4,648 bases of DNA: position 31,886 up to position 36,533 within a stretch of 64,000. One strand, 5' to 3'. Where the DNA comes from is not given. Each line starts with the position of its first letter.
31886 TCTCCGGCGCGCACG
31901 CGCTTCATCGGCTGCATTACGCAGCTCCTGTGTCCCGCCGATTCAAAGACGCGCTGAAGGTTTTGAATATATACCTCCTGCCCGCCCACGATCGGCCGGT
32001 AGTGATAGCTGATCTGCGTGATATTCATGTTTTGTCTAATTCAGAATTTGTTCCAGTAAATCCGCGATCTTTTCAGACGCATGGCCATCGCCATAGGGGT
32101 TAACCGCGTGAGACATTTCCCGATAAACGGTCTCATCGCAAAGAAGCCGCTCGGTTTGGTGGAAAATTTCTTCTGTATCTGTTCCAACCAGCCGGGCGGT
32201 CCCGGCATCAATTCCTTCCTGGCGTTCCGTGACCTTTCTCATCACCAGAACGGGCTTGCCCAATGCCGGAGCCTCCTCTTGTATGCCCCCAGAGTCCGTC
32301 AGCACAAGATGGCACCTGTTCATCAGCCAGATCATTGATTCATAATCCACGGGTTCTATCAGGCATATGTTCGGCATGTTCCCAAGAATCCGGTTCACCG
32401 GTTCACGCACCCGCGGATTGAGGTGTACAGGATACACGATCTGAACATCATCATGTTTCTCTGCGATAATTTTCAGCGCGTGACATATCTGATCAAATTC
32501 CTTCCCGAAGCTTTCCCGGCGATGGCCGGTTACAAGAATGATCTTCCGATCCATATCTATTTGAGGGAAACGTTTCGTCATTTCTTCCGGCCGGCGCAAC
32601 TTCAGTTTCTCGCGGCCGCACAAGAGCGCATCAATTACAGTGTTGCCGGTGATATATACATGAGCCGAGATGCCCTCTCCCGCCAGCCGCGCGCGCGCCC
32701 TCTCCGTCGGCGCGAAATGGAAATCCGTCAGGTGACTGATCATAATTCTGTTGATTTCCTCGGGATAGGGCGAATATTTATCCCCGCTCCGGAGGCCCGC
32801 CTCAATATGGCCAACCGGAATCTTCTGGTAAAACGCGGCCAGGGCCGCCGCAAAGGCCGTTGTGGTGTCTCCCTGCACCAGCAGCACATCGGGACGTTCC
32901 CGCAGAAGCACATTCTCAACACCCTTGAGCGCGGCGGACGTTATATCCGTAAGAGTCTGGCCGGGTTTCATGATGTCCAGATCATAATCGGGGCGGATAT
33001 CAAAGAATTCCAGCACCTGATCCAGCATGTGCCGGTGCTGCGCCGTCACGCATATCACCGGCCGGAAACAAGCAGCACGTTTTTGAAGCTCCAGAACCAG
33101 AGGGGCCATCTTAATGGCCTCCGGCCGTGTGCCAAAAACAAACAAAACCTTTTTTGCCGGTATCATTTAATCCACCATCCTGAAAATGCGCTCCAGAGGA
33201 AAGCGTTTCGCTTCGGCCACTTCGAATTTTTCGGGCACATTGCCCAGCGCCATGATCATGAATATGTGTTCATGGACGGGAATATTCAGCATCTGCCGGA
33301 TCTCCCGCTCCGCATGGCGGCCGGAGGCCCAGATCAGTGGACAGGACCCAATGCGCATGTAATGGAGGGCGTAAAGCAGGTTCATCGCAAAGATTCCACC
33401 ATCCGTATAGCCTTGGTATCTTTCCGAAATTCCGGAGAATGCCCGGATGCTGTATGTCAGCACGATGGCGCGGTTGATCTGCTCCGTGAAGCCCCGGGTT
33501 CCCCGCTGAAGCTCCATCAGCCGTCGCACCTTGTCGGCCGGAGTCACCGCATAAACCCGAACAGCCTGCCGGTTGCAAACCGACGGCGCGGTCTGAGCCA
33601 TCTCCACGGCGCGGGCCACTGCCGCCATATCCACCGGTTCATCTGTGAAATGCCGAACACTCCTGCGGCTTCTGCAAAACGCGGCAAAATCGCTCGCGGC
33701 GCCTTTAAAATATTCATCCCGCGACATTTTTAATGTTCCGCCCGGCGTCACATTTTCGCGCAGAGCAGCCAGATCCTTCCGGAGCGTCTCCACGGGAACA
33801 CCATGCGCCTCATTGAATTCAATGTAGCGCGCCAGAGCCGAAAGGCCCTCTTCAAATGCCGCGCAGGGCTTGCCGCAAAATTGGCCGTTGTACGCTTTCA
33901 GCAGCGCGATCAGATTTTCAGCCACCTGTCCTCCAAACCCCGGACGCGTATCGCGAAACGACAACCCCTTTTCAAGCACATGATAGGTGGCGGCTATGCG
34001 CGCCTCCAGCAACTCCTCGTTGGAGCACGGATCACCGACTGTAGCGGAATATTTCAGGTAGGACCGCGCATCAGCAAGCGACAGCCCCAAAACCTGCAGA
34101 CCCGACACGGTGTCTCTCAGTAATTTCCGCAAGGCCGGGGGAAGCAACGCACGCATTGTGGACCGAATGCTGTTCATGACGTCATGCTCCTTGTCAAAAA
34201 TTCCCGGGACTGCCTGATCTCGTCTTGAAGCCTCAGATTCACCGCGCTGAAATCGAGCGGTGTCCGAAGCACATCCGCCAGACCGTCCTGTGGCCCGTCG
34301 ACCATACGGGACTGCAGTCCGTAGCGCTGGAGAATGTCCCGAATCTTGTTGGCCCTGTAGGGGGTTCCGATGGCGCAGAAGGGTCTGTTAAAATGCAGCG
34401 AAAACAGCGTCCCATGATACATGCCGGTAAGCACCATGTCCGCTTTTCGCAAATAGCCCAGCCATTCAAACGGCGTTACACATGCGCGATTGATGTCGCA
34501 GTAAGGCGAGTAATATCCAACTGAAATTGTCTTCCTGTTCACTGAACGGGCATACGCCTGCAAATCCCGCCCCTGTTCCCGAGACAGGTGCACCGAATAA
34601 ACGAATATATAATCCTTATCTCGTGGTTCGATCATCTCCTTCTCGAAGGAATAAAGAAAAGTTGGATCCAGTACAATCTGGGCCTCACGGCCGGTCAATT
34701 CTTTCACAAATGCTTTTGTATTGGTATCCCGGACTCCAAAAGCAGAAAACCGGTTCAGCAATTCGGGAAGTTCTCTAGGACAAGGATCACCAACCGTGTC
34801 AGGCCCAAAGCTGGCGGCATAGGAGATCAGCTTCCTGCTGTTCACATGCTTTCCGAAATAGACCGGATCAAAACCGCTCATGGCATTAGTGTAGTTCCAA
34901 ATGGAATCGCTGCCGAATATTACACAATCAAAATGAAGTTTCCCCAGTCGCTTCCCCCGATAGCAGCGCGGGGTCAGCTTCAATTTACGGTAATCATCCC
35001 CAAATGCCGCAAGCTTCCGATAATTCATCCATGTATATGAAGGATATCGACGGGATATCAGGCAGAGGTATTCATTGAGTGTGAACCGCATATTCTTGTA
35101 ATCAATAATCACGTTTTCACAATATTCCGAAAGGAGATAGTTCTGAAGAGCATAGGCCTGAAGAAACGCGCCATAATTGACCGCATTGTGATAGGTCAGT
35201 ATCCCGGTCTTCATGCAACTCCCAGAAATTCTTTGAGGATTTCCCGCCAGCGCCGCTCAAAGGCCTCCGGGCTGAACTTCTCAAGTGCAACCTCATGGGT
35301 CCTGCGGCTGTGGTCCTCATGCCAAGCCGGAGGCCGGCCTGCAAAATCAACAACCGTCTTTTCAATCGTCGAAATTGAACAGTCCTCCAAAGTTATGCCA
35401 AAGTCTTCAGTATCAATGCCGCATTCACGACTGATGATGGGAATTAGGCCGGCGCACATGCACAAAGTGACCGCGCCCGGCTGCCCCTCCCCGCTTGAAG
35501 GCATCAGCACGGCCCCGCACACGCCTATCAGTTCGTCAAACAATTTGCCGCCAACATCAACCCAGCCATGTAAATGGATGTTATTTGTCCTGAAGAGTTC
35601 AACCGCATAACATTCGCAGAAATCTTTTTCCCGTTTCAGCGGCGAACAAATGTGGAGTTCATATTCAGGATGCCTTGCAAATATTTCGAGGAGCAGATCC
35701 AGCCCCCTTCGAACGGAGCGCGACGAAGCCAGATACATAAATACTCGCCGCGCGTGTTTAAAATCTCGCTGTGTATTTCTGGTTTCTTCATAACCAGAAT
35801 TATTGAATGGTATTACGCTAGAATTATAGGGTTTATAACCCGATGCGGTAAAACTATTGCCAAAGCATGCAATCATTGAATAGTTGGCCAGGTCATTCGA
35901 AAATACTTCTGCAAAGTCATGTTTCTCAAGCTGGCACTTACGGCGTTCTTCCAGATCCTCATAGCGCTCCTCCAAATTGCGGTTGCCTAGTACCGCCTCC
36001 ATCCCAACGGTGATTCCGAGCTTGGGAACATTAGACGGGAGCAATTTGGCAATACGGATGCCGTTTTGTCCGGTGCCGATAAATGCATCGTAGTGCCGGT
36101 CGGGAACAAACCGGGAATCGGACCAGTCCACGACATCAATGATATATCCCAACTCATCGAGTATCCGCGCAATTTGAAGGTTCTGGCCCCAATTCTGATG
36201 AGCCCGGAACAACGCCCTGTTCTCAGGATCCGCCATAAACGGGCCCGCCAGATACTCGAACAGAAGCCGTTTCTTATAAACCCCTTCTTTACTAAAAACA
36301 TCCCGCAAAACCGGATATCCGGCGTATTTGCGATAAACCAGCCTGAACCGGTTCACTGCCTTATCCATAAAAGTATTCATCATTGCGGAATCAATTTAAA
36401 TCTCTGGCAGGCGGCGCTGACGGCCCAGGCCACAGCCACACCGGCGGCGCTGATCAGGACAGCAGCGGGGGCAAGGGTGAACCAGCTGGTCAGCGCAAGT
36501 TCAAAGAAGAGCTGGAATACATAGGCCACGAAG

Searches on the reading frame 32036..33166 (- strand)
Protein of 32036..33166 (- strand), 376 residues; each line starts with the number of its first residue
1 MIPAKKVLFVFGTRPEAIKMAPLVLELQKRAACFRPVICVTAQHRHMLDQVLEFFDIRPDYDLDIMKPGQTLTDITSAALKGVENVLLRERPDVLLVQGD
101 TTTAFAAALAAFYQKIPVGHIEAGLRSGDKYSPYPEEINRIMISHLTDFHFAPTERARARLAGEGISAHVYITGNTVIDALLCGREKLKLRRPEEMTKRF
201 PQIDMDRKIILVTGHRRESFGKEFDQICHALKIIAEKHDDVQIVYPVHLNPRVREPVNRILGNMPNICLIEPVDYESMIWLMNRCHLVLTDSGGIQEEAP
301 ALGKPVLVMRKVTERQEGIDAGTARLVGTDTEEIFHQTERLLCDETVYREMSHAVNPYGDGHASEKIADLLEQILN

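Call 7: search_protein_families(library=pfam, proteins=[window:32036-33166:-], max_evalue=0.001)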
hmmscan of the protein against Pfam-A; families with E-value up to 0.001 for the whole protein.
window:32036-33166:- (376 aa): 3 families
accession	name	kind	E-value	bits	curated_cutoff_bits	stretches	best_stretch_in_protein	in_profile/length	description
PF02350.25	Epimerase_2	-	1.6e-122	409.1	30.6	1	30-372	5-347/347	UDP-N-acetylglucosamine 2-epimerase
PF02684.21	LpxB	-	0.00015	21.2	22.6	1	186-312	164-289/374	Lipid-A-disaccharide synthetase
PF13579.12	Glyco_trans_4_4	-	0.00042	21.1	29.7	0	78-168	58-149/158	Glycosyl transferase 4-like domain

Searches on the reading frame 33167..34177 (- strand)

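Call 7: search_protein_families(library=pfam, proteins=[window:33167-34177:-], max_evalue=0.001)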
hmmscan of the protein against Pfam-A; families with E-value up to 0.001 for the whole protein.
window:33167-34177:- (336 aa): 2 families
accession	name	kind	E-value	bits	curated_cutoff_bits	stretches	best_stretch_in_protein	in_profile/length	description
PF00881.29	Nitroreductase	-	3.2e-19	70.2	23.5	2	169-223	2-56/167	Nitroreductase family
PF14512.11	TM1586_NiRdase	-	0.00016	21.8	27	0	187-211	160-184/215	Putative TM nitroreductase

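Call 78: search_protein_families(library=ncbifam, proteins=[window:33167-34177:-], max_evalue=0.00001)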
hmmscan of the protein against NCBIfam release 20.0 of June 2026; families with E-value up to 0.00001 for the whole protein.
window:33167-34177:- (336 aa): 4 families
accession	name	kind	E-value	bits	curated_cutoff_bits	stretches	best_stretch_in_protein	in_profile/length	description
TIGR02476.1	BluB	equivalog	1e-09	38.1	150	1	164-228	9-73/205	5,6-dimethylbenzimidazole synthase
TIGR03553.1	F420_FbiB_CTERM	equivalog_domain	1.6e-09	37.8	249.55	1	169-222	4-57/194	F420 biosynthesis protein FbiB, C-terminal domain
NF009810.0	PRK13294.1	equivalog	2.9e-09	36.3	304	1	165-222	255-312/449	coenzyme F420-0:L-glutamate ligase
NF008033.1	PRK10765.1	equivalog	3.1e-08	33.4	223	1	169-315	9-161/240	oxygen-insensitive NADPH nitroreductase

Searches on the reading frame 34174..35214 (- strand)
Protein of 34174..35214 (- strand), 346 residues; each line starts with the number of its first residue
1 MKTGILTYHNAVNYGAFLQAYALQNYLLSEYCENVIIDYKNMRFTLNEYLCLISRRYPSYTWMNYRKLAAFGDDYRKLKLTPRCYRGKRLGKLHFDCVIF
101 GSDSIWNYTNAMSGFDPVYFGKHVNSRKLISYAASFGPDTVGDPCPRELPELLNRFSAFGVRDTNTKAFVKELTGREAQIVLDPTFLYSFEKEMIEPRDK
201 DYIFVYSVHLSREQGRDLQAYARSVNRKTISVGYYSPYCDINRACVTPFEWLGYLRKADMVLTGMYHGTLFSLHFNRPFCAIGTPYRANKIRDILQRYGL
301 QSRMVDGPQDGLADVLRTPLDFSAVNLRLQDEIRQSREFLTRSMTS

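Call 7: search_protein_families(library=pfam, proteins=[window:34174-35214:-], max_evalue=0.001)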
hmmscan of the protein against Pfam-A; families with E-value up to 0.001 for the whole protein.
window:34174-35214:- (346 aa): 1 family
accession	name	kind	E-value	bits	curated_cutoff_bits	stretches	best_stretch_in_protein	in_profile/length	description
PF04230.19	PS_pyruv_trans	-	4.1e-32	112.7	25.3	1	13-283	1-277/280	Polysaccharide pyruvyl transferase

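Call 78: search_protein_families(library=ncbifam, proteins=[window:34174-35214:-], max_evalue=0.00001)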
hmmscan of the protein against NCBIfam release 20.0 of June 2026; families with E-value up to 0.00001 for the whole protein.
window:34174-35214:- (346 aa): 0 families

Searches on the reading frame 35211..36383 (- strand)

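Call 7: search_protein_families(library=pfam, proteins=[window:35211-36383:-], max_evalue=0.001)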
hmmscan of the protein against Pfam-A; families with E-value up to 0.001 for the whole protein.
window:35211-36383:- (390 aa): 2 families
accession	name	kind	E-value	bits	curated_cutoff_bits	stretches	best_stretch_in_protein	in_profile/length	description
PF00534.26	Glycos_transf_1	-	3.2e-05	24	26.4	1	212-323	15-127/172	Glycosyl transferases group 1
PF13692.12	Glyco_trans_1_4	-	3.9e-05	24.4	27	1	213-324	2-112/142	Glycosyl transferases group 1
